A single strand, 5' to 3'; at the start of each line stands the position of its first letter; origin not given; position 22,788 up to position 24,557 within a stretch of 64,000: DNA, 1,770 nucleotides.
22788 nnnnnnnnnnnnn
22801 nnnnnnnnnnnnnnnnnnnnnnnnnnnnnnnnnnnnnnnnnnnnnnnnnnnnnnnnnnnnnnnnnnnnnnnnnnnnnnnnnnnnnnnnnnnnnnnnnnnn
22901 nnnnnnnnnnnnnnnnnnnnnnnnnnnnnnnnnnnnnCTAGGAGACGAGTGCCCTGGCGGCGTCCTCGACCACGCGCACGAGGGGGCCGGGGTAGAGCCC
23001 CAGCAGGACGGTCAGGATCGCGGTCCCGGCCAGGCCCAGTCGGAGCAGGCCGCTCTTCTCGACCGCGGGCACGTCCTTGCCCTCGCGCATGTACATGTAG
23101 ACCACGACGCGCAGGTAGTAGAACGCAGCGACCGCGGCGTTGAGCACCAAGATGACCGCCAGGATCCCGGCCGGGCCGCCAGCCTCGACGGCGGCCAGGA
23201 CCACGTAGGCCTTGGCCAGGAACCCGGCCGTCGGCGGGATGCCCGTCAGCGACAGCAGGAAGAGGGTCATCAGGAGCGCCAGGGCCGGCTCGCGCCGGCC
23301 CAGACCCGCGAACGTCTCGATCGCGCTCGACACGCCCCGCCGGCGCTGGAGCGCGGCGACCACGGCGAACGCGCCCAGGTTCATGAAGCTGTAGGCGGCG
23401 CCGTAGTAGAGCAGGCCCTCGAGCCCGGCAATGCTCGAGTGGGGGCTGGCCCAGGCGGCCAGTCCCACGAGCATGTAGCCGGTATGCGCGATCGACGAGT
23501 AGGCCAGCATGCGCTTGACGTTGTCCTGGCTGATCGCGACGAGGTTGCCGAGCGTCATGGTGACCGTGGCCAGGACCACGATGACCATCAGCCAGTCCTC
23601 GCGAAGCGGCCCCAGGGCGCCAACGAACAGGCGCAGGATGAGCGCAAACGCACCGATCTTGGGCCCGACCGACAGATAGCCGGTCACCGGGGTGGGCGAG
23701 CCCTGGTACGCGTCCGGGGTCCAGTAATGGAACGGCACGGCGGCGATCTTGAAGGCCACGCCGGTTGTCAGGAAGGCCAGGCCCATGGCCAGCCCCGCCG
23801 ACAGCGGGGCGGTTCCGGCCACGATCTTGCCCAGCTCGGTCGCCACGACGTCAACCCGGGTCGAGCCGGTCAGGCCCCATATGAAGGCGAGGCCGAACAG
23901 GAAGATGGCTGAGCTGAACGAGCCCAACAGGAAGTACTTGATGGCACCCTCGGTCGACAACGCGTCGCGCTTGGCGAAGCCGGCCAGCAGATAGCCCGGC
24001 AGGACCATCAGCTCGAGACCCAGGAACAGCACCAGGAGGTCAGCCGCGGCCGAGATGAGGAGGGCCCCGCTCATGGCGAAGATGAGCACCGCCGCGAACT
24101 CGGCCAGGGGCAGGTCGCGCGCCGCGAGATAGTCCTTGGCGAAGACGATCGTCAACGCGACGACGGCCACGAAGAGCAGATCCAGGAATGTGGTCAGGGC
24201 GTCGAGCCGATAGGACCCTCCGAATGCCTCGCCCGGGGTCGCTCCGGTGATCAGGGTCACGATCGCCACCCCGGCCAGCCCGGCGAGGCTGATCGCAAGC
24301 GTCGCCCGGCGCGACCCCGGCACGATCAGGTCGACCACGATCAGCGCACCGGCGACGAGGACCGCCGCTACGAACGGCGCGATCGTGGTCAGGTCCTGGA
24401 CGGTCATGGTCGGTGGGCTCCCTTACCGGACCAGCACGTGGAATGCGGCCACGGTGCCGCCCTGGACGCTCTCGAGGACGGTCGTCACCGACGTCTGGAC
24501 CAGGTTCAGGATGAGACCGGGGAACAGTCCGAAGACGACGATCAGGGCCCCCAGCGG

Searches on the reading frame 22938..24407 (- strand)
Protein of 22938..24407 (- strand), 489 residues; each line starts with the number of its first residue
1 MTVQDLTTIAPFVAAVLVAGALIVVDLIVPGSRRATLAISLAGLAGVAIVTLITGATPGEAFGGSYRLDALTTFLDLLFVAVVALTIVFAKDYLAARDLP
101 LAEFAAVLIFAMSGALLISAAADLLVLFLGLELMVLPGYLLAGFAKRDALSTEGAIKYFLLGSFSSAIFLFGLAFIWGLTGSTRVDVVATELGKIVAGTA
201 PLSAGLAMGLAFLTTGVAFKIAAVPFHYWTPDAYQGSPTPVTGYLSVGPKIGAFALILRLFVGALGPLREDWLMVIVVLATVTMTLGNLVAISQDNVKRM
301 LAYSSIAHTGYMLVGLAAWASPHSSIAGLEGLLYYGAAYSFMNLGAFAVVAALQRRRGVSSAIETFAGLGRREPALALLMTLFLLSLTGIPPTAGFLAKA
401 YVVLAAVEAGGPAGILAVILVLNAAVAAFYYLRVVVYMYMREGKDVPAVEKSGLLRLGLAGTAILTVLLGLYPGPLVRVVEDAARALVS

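Call 58: search_protein_families(library=pfam, proteins=[window:22938-24407:-], max_evalue=0.00001)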
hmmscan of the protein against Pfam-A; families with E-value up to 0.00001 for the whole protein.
window:22938-24407:- (489 aa): 1 family
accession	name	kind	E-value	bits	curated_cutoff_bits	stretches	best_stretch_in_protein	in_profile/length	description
PF00361.26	Proton_antipo_M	-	3.4e-69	233.7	21.5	1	121-419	1-289/294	NADH:quinone oxidoreductase/Mrp antiporter, TM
